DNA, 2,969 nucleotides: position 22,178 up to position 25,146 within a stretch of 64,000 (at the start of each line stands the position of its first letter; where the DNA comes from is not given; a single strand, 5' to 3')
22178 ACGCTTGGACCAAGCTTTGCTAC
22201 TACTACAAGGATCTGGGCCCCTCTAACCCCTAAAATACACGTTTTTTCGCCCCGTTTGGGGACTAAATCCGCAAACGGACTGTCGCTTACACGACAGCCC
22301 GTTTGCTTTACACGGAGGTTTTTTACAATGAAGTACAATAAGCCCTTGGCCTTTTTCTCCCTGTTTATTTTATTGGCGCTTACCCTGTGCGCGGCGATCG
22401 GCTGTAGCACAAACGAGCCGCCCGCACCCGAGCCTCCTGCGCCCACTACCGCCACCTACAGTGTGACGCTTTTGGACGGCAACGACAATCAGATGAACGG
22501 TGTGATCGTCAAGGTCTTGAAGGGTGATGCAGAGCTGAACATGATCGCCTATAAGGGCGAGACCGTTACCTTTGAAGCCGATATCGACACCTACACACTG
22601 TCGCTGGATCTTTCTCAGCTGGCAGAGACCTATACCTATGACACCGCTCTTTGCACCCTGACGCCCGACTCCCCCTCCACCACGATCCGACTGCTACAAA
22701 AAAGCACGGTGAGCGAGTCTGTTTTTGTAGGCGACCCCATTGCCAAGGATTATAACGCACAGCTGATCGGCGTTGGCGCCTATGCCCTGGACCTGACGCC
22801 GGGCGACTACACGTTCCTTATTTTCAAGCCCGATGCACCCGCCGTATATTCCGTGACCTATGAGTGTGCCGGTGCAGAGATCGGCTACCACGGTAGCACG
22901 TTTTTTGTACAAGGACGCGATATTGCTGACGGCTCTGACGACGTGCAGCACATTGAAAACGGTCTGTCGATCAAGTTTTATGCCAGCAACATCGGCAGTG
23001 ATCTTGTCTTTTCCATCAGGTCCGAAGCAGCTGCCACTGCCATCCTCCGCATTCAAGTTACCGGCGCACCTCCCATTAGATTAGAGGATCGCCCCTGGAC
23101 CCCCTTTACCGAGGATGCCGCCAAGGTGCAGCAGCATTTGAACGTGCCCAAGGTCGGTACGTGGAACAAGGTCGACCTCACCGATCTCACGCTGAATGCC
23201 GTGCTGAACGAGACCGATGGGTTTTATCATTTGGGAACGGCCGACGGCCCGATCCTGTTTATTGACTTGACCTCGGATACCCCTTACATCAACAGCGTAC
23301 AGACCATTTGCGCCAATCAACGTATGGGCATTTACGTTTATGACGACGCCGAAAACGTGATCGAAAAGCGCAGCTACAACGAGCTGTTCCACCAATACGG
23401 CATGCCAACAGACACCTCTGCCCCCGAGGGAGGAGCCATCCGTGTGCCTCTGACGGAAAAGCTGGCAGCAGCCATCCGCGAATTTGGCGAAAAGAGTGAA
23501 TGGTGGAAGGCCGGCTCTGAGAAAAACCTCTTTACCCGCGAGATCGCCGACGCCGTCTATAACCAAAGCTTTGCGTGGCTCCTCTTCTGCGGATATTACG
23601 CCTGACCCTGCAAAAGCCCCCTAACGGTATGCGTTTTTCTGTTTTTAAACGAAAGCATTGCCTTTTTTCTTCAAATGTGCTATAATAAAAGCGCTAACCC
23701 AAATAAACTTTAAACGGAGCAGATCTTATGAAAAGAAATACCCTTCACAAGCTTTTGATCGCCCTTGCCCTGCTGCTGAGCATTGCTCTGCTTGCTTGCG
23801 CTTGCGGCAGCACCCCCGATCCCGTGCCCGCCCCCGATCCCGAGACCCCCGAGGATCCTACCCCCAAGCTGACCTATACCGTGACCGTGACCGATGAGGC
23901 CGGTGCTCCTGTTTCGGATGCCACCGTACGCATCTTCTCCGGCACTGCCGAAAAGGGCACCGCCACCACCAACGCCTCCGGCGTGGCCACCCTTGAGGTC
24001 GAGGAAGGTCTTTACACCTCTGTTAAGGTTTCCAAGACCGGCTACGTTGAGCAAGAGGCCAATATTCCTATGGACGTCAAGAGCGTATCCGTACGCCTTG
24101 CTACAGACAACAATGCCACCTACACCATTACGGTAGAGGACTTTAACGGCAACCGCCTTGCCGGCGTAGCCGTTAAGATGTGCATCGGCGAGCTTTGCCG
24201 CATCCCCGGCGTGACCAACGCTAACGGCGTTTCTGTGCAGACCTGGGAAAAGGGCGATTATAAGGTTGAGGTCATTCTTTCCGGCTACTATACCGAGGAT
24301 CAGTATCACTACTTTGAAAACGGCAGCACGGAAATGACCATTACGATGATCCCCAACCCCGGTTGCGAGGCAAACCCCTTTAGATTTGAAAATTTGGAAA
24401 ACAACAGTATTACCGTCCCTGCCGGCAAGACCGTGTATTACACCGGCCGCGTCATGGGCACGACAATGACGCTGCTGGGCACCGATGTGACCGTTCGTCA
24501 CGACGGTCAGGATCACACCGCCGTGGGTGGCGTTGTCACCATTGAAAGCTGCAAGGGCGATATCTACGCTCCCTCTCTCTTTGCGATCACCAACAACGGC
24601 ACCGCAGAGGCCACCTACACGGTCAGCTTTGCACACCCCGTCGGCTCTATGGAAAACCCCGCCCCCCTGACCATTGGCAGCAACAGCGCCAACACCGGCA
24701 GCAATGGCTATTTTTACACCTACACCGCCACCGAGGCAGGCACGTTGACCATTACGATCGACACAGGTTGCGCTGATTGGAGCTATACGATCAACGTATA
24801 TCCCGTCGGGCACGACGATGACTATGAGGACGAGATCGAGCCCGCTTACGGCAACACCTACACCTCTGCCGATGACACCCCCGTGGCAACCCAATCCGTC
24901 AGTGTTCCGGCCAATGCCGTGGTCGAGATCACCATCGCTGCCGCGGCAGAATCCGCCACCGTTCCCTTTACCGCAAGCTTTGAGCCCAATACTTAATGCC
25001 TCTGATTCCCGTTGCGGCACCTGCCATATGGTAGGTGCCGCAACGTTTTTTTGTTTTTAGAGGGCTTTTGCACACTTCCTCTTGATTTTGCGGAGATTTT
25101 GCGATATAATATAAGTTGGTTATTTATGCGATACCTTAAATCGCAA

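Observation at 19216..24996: Three consecutive paralogous surface lipoproteins, one carrying an extracytoplasmic TlpA-type thioredoxin (CSPC)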

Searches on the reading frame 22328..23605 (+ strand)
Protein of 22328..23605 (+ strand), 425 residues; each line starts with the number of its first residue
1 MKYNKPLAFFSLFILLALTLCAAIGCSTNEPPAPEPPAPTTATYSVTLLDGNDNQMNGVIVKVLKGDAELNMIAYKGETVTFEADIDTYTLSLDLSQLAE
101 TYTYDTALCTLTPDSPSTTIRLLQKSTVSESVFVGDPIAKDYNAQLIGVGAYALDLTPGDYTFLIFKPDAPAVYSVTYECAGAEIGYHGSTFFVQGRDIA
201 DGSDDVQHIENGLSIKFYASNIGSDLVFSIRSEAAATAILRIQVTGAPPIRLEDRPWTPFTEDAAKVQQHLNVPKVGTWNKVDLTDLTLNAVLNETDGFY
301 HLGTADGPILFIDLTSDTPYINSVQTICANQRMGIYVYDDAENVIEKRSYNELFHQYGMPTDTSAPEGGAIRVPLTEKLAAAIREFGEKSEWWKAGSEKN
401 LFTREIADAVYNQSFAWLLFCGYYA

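Call 4: search_protein_families(library=pfam, proteins=[window:22328-23605:+], max_evalue=0.1)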
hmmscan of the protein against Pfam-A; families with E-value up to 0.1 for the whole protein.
window:22328-23605:+ (425 aa): 1 family
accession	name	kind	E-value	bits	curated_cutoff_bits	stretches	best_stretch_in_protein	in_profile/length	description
PF12911.12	OppC_N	-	0.07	13.5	23.9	0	5-25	13-33/53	N-terminal TM domain of oligopeptide transport permease C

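Call 5: search_protein_families(library=ncbifam, proteins=[window:22328-23605:+], max_evalue=0.1)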
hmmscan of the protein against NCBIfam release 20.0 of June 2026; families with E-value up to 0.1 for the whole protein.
window:22328-23605:+ (425 aa): 0 families

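Call 14: find_homologous_proteins(query=window:22328-23605:+, max_evalue=0.001)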
Query window:22328-23605:+ (425 aa): 108 proteins with E <= 0.001 among 8000 candidates.
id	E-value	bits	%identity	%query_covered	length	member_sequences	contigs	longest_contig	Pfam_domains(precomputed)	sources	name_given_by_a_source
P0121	2.5e-285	964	99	100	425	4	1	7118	-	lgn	-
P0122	5.5e-175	600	63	93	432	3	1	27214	-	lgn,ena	-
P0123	2.5e-174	598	64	90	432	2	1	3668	-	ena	-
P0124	8.2e-163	560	59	100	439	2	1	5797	-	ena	-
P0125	1.0e-162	560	59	100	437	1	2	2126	-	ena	-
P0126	3.2e-161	555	60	90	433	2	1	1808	-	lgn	-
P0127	2.7e-158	545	57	100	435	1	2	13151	-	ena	-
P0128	5.8e-154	531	55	100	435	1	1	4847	-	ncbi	-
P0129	3.1e-140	486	55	91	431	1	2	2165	-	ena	-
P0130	1.1e-138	481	54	97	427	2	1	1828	-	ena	-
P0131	3.5e-137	476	51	99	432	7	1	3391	-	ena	-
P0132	4.4e-137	476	55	90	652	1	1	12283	-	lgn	-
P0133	1.3e-136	474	54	90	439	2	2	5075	-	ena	-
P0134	3.6e-136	473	51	97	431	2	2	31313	-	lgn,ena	-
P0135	4.0e-136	472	50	97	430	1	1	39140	-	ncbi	-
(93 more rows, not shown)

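Call 35: search_solved_structures(query=A3, max_evalue=10)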
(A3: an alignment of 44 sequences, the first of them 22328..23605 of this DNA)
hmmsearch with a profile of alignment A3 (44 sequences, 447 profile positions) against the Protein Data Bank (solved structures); distinct sequences matched with E-value up to 10: 5.
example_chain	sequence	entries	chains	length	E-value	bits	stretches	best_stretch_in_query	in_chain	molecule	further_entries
3nvk_A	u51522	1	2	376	1.1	10.7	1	346-374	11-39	NOP5/NOP56 related protein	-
2nnw_A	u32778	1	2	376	1.1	10.7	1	346-374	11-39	NOP5/NOP56 related protein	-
3nmu_A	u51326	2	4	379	1.1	10.7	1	346-374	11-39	NOP5/NOP56 related protein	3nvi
3nvm_A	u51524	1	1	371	1.2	10.6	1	346-374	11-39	NOP5/NOP56 related protein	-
2gia_A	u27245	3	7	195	1.5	10.3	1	150-204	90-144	mitochondrial RNA-binding protein 2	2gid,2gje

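Call 52: predict_structure(alignment_id=A3)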
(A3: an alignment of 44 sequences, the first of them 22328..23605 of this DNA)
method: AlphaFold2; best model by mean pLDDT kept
length: 425 residues; sequences in the alignment: 44
mean_pLDDT: 90.1   pTM: 0.59
mean pLDDT of the five models: 90.1, 89.9, 89.7, 89.3, 89.1
residues with pLDDT >= 90: 312; 70-90: 88; 50-70: 16; < 50: 9
segments of 3 or more residues with pLDDT < 50: 1-3, 26-31
pLDDT, mean of each block of 10 residues (from residue 1): 58 80 54 63 94 91 93 92 94 93 94 95 93 96 96 94 96 95 93 95 91 93 94 94 90 81 96 94 93 96 95 95 94 90 87 96 87 97 95 89 77 94 96
secondary structure, 60 per line:
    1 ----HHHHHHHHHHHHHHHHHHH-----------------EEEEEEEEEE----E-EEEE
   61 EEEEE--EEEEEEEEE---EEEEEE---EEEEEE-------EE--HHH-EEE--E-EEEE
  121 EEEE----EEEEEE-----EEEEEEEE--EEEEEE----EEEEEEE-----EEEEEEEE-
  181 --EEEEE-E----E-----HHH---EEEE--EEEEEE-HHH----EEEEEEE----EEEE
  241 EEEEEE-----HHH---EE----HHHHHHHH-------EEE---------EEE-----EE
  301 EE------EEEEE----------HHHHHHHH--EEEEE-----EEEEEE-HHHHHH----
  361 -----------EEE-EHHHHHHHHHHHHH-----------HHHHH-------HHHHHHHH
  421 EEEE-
elements in order: H5-23 E41-50 E57-65 E68-76 E80-85 E89-94 E110-112 E117-124 E129-134 E140-147 E150-155 E160-166 E172-179 E183-187 E206-209 E212-217 E226-232 E237-246 H264-271 E279-281 E291-293 E299-302 E309-313 H324-331 E334-338 E344-349 H351-356 E372-374 H377-389 H401-405 H413-420 E421-424
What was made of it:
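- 22328..23605 (+): P2: 425-aa lipoprotein. Ig-like domain, PPC-like beta-sandwich, and one copy of the alpha/beta module (nt 23180-23602). Model pLDDT 90.1 (call 52).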

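Call 54: fold_search(model_id=the predicted structure, library=pdb)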
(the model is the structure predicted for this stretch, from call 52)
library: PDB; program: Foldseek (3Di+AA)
matches with E <= 10: 1481; with E <= 0.001: 9
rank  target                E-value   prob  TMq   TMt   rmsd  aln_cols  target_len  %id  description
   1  3kpt_B                4.2e-05  0.97  0.18  0.21  23.8       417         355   11  Crystal structure of BcpA, the major pilin subunit of Bacillus cereus (released 2009-11-24)
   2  3kpt_A                7.3e-05  0.95  0.17  0.20  23.7       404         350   10  Crystal structure of BcpA, the major pilin subunit of Bacillus cereus (released 2009-11-24)
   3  3rkp_B                9.7e-05  0.98  0.19  0.23  23.1       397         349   11  Crystal structure of BcpA*(D312A), the major pilin subunit of Bacillus cereus (released 2012-05-30)
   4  3rkp_A                1.9e-04  0.89  0.17  0.20  23.7       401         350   10  Crystal structure of BcpA*(D312A), the major pilin subunit of Bacillus cereus (released 2012-05-30)
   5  4akq                  4.9e-04  0.54  0.12  0.10  17.9       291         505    8  Mutations in the neighbourhood of CotA-laccase trinuclear site: E498D mutant (released 2012-03-14)
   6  3gld_B                5.8e-04  0.90  0.16  0.21  13.7       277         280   11  Crystal Structure of the Major Pilin from Streptococcus pyogenes E117A mutant (released 2009-06-02)
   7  9ea9_E                7.3e-04  0.44  0.15  0.15  22.6       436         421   10  Crystal structure of BoNT/A-NTNH-HA70 -VHH_F12-VHH_H7-Fab_NTNH complex (released 2025-09-17)
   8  4q89_B                7.7e-04  0.44  0.11  0.10  19.8       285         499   10  Crystal Structure of the CotA native enzyme (released 2015-04-29)
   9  5zlj                  8.6e-04  0.60  0.13  0.11  17.8       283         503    9  Crystal structure of CotA native enzyme, PH8.0 (released 2018-05-16)
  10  1w8e                  1.1e-03  0.41  0.12  0.10  17.9       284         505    8  3D structure of CotA incubated with hydrogen peroxide (released 2005-10-26)
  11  4a66                  1.1e-03  0.33  0.10  0.09  17.7       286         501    8  Mutations in the neighbourhood of CotA-laccase trinuclear site: D116A mutant (released 2012-01-25)
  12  3b2m_A                1.3e-03  0.69  0.15  0.19  22.5       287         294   12  Crystal Structure of the Major Pilin from Streptococcus pyogenes (released 2007-12-18)
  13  3b2m_B                1.4e-03  0.82  0.15  0.21  13.7       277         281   10  Crystal Structure of the Major Pilin from Streptococcus pyogenes (released 2007-12-18)
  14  7y8c_A                1.4e-03  0.38  0.11  0.10  18.2       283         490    9  Crystal structure of CotA laccase complexed with syringaldehyde (released 2023-06-28)
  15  2uxt_A                1.6e-03  0.51  0.11  0.11  17.2       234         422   11  SufI Protein from Escherichia Coli (released 2008-05-13)
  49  5sv5                  5.5e-03  1.00  0.16  0.55   4.6       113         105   11  1.0 Angstrom Crystal Structure of pre-Peptidase C-terminal Domain of Collagenase from Bacillus anthracis. (released 2016-08-17)
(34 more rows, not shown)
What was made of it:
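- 22328..23605 (+): PPC fold hit 5sv5 at TM 0.55, with nothing for the module (call 54).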

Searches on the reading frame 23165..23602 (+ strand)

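Call 59: search_protein_families(library=pfam, proteins=[window:23165-23602:+], max_evalue=10)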
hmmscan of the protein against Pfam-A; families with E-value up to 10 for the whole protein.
window:23165-23602:+ (146 aa): 1 family
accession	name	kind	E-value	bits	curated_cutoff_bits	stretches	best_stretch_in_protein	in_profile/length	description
PF21998.2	FERM_C1_MyoVII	-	0.092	13.4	27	1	38-75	11-48/97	Myosin-X FERM PH domain-like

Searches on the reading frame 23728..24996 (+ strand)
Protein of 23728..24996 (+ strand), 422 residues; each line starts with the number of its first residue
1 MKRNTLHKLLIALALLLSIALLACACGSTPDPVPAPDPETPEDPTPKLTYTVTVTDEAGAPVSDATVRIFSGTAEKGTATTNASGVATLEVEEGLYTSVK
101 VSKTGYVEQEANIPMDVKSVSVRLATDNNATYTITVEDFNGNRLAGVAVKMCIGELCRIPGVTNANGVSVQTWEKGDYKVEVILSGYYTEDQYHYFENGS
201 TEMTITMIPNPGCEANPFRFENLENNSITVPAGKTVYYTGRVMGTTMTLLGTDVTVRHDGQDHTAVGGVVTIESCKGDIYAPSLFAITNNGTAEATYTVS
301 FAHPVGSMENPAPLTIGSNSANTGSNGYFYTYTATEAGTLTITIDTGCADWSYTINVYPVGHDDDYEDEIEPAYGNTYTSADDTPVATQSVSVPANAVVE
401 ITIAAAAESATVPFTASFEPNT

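Call 4: search_protein_families(library=pfam, proteins=[window:23728-24996:+], max_evalue=0.1)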
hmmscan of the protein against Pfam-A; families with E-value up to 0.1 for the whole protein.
window:23728-24996:+ (422 aa): 11 families
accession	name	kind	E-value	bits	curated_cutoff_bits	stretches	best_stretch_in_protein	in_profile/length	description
PF13620.12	CarboxypepD_reg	-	1.5e-08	35.3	32.3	1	51-119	3-73/82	Carboxypeptidase regulatory-like domain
PF02369.22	Big_1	-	9.6e-08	32.5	34.9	2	48-103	19-78/93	Bacterial Ig-like domain (group 1)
PF17789.7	MG4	-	6.8e-07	29.9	24.7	1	49-91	17-60/95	Macroglobulin domain MG4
PF24107.1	DUF7382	-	1.7e-06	28.3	27.4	1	50-89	22-64/65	Domain of unknown function (DUF7382)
PF22301.2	AUDH_beta_propeller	-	0.0061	16.8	27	0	81-145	111-174/179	Aldos-2-ulose dehydratase, beta-propeller domain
PF16640.11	Big_3_5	-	0.0086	17.1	35.5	1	48-92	14-56/88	Bacterial Ig-like domain (group 3)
PF25641.1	Head_fiber_dimeric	-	0.0095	16.2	30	1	81-118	17-53/61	Head fiber dimeric protein-like domain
PF13715.12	CarbopepD_reg_2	-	0.017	15.6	32.2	1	53-129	4-81/88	CarboxypepD_reg-like domain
PF05688.17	BIg21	-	0.028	15.4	27.4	1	48-141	4-81/109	Bacterial Immunoglobulin-like 21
PF24025.1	Ig_DR_A0283-like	-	0.031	15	27.1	0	49-96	8-58/102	DR_A0283-like, Ig-like domain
PF10577.15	FAM171A1-2-B_N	-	0.052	13.3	31.2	1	52-132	5-92/254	FAM171A1/A2/B, N-terminal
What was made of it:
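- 23728..24996 (+): P3: 422-aa lipoprotein. Ig domain, a second Ig domain with a conserved C-x4-C, then two uncharacterised beta-rich segments. Pfam CarboxypepD_reg 35.3 bits against 32.3 (call 4).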

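Call 5: search_protein_families(library=ncbifam, proteins=[window:23728-24996:+], max_evalue=0.1)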
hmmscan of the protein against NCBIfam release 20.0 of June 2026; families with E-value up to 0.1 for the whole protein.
window:23728-24996:+ (422 aa): 4 families
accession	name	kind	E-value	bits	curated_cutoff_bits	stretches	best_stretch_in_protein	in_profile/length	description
NF058595.1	invert_tail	domain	2.9e-08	34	37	1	8-67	54-108/113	lipo-invert putative C-terminal anchoring domain-containing protein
NF040788.1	S-lay_SlaB_Mtsph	equivalog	0.00011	21.2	700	1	49-115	122-183/416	S-layer protein SlaB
TIGR04134.1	lipo_with_rSAM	hypoth_equivalog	0.021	14.8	39.8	1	44-122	34-122/150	radical SAM-associated putative lipoprotein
TIGR04203.1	RPT_S_cricet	repeat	0.024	14.8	60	0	122-142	4-25/38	TIGR04203-type repeat-containing surface protein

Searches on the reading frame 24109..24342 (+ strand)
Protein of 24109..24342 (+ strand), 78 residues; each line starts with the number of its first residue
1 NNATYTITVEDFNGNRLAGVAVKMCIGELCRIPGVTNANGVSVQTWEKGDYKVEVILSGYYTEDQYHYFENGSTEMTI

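Call 83: search_solved_structures(query=A4, max_evalue=10, show_alignments=2)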
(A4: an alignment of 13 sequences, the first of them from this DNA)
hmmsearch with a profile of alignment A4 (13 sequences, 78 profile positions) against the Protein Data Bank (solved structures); distinct sequences matched with E-value up to 10: 16.
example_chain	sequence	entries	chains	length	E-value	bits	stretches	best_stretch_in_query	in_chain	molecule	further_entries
6fwv_A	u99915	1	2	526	0.00071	22.7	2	34-71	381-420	Collagen Adhesion protein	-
5n40_A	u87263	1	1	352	0.0039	20.3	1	6-46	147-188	Putative invasin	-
8qox_B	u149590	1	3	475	0.0054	19.8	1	4-65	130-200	Conserved membrane protein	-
10ps_A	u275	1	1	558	0.011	18.9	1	9-63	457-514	Serine-aspartate repeat-containing protein D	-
6hif_Y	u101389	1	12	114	0.043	16.9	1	14-72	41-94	hdh assembly factor Kustc1130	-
3e8v_A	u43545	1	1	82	0.18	15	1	7-60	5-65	Possible transglutaminase-family protein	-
1uwy_A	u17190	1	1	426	0.2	14.8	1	8-62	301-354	CARBOXYPEPTIDASE M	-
9c7v_B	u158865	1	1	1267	0.3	14.3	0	30-56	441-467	BOS complex subunit NOMO2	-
1cwv_A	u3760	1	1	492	0.46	13.6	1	2-58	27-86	INVASIN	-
6ik4_A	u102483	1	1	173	0.68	13.1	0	41-72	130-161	Elastinolytic metalloprotease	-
2kac_A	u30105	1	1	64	0.69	13.1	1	43-66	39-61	Protein L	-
3dtd_A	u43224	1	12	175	0.83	12.8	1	9-45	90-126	Invasion-associated protein B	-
3s30_A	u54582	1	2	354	0.92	12.7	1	3-62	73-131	Hypothetical glycoside hydrolase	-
7d89_A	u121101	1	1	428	1.3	12.2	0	35-58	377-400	Beta-xylanase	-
7d88_A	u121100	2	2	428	1.3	12.2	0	35-58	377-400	Beta-xylanase | Beta-1,4-xylanase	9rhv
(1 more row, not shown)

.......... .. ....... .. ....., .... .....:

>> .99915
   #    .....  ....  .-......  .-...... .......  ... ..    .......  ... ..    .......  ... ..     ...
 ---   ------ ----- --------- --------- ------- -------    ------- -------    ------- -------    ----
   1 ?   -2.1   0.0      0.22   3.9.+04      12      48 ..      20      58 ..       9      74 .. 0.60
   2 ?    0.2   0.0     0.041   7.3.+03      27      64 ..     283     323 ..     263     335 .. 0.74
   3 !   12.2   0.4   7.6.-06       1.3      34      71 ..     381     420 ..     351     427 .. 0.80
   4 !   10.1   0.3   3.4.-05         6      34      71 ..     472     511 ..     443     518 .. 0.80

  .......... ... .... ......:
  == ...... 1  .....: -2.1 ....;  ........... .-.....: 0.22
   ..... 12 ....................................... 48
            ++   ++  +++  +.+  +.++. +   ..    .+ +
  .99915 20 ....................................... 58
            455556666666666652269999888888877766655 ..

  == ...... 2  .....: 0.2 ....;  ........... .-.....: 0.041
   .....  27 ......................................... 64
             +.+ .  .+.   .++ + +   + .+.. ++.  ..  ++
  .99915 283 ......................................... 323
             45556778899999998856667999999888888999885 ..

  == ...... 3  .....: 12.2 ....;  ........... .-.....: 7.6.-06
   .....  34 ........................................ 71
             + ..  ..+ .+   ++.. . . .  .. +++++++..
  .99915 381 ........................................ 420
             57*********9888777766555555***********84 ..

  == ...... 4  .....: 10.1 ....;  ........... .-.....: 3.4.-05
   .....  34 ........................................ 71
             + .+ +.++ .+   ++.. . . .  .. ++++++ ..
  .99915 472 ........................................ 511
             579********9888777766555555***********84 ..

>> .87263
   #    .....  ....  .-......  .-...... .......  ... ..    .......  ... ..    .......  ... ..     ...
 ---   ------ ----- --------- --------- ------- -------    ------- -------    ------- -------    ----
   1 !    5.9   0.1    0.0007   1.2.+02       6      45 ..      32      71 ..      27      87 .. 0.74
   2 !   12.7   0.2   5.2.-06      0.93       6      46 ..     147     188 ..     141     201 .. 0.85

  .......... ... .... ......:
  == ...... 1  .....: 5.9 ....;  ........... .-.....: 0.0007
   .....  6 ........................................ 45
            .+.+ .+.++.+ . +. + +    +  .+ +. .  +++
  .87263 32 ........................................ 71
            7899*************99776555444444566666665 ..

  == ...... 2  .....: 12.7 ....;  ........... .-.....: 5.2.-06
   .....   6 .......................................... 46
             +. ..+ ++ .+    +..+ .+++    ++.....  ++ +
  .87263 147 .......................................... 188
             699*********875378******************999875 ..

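Call 84: search_protein_families(library=pfam, alignment_id=A4, max_evalue=0.01)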
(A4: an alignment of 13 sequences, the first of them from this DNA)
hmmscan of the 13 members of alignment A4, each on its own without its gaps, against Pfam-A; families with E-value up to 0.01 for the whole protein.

A. member 1, seq(78 aa): 1 family
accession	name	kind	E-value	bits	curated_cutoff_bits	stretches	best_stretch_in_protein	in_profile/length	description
PF02369.22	Big_1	-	0.0028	18.1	34.9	1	2-42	18-62/93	Bacterial Ig-like domain (group 1)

B. families by the number of members that match (of 13 scanned): 13 families
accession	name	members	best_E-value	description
PF02369.22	Big_1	12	5e-09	Bacterial Ig-like domain (group 1)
PF13620.12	CarboxypepD_reg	9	2.6e-09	Carboxypeptidase regulatory-like domain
PF24025.1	Ig_DR_A0283-like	5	2.5e-05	DR_A0283-like, Ig-like domain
PF17789.7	MG4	5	0.00047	Macroglobulin domain MG4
PF17802.7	SpaA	4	1.5e-05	Prealbumin-like fold domain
PF11974.14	bMG3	3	0.0042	Bacterial alpha-2-macroglobulin MG3 domain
PF13715.12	CarbopepD_reg_2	2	2.5e-05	CarboxypepD_reg-like domain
PF16640.11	Big_3_5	2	4.5e-05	Bacterial Ig-like domain (group 3)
PF09134.16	Invasin_D3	2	4.7e-05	Invasin, domain 3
PF17210.9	SdrD_B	2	0.00053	SdrD B-like domain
PF24107.1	DUF7382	1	0.00016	Domain of unknown function (DUF7382)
PF05688.17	BIg21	1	0.0045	Bacterial Immunoglobulin-like 21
PF16371.11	MetallophosN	1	0.0047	N terminal of Calcineurin-like phosphoesterase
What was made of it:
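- On CarboxypepD_reg / Big_1 Ig-like domains: 9 of 13 P3-type domains hit CarboxypepD_reg and 12 of 13 hit Big_1 (call 84).
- Closest known: DsbD electron cascade. Different: The Ig domain is of the CarboxypepD_reg/Big_1 type (call 84).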

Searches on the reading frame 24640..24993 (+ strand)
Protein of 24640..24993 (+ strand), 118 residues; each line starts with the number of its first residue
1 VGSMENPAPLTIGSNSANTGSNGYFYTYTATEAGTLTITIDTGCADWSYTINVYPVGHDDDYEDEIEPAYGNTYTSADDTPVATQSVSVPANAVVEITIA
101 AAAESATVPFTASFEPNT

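Call 59: search_protein_families(library=pfam, proteins=[window:24640-24993:+], max_evalue=10)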
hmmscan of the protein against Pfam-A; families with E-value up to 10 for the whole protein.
window:24640-24993:+ (118 aa): 1 family
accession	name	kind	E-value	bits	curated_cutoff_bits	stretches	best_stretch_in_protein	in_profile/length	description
PF01521.26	Fe-S_biosyn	-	0.19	12.4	26.3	1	33-87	21-82/110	Iron-sulphur cluster biosynthesis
